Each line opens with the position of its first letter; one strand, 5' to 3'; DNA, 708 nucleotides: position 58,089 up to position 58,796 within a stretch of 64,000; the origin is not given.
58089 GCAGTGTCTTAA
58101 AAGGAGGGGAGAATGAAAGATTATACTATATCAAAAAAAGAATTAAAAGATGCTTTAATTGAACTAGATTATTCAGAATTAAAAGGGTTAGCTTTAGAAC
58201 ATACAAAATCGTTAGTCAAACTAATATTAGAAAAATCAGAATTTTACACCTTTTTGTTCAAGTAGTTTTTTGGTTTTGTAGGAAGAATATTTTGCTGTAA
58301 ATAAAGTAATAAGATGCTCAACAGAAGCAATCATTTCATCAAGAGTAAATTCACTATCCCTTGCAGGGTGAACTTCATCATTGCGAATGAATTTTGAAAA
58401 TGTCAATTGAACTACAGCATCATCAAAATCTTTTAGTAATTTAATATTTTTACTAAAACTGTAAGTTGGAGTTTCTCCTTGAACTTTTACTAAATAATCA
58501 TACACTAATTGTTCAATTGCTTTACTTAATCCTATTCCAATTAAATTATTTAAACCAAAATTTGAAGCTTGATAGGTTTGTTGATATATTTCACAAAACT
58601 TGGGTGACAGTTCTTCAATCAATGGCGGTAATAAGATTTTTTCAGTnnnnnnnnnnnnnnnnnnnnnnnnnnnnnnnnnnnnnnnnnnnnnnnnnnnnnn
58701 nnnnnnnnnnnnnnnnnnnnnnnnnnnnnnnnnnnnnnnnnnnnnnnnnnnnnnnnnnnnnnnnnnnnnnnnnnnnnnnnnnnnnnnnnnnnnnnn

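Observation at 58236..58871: Antisense prophage moron: Zn-ribbon fused to a DUF4145-like domain with a HEPN-type Rx4H motif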

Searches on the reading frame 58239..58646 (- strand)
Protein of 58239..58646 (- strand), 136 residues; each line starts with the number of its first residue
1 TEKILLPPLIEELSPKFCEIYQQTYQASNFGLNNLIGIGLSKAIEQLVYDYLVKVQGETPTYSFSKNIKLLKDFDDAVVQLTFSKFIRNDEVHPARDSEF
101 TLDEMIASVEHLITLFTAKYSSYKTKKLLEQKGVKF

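Call 55: search_solved_structures(query=A4, max_evalue=10, show_alignments=3)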
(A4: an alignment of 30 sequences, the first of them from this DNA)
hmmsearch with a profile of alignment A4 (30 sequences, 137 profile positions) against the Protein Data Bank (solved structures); distinct sequences matched with E-value up to 10: 0.

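Call 75: predict_structure(alignment_id=A4)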
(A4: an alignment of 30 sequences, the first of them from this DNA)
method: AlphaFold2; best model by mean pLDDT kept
length: 136 residues; sequences in the alignment: 30
mean_pLDDT: 91.8   pTM: 0.86
mean pLDDT of the five models: 91.8, 91.6, 89.9, 89.6, 88.1
residues with pLDDT >= 90: 103; 70-90: 29; 50-70: 4; < 50: 0
segments of 3 or more residues with pLDDT < 50: none
pLDDT, mean of each block of 10 residues (from residue 1): 91 98 93 90 96 98 94 92 83 73 90 97 97 94
secondary structure, 60 per line:
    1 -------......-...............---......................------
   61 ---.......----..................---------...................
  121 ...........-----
elements in order: H8-13 H15-29 H33-54 H64-70 H75-92 H102-131

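Call 77: fold_search(model_id=the predicted structure, library=pdb)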
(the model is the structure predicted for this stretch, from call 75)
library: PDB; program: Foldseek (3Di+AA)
matches with E <= 10: 107; with E <= 0.001: 0
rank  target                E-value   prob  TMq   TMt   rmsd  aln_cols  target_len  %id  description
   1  6m6u_D                5.5e-02  0.96  0.39  0.40   6.6       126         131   18  Crystal structure the toxin-antitoxin MntA-HpeT mutant-D39ED41E (released 2020-09-30)
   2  7bxo_G                1.5e-01  0.87  0.40  0.41   6.6       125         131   18  Crystal structure of the toxin-antitoxin with AMP-PNP (released 2020-09-30)
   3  4nqf_B                1.7e-01  0.99  0.60  0.55   5.2       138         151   13  Crystal structure of HEPN domain protein (released 2014-03-26)
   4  7bxo_F                1.9e-01  0.89  0.40  0.41   6.5       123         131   19  Crystal structure of the toxin-antitoxin with AMP-PNP (released 2020-09-30)
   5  5yep_B                1.9e-01  0.87  0.41  0.42   6.4       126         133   17  Crystal structure of SO_3166-SO_3165 from Shewanella oneidensis (released 2018-03-28)
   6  7bxo_H                2.8e-01  0.80  0.42  0.43   6.4       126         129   17  Crystal structure of the toxin-antitoxin with AMP-PNP (released 2020-09-30)
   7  6m6w_B                3.7e-01  0.75  0.41  0.41   6.5       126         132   18  Crystal structure the toxin-antitoxin MntA-HpeT mutant-Y104A (released 2020-09-30)
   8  3o10_C                4.1e-01  0.94  0.56  0.56   6.2       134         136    8  Crystal structure of the HEPN domain from human sacsin (released 2011-03-30)
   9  6m6w_D                4.1e-01  0.69  0.41  0.42   6.5       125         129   18  Crystal structure the toxin-antitoxin MntA-HpeT mutant-Y104A (released 2020-09-30)
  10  6m6w_H                4.3e-01  0.60  0.39  0.40   6.6       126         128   16  Crystal structure the toxin-antitoxin MntA-HpeT mutant-Y104A (released 2020-09-30)
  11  6m6u_I                5.1e-01  0.60  0.39  0.40   6.5       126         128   17  Crystal structure the toxin-antitoxin MntA-HpeT mutant-D39ED41E (released 2020-09-30)
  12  7ae9_D                5.1e-01  0.51  0.40  0.39   7.5       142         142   13  Crystal structure of mono-AMPylated HEPN(R46E) toxin in complex with MNT antitoxin (released 2020-12-30)
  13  6m6w_G                6.3e-01  0.60  0.40  0.41   6.5       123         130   19  Crystal structure the toxin-antitoxin MntA-HpeT mutant-Y104A (released 2020-09-30)
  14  6m6u_H                6.3e-01  0.60  0.42  0.42   6.4       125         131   18  Crystal structure the toxin-antitoxin MntA-HpeT mutant-D39ED41E (released 2020-09-30)
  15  7ae9_C                6.3e-01  0.51  0.44  0.42   7.8       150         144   17  Crystal structure of mono-AMPylated HEPN(R46E) toxin in complex with MNT antitoxin (released 2020-12-30)
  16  1wol                  6.6e-01  0.91  0.58  0.63   4.3       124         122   18  Crystal Structure of ST0689, an archaeal HEPN homologue (released 2005-11-22)
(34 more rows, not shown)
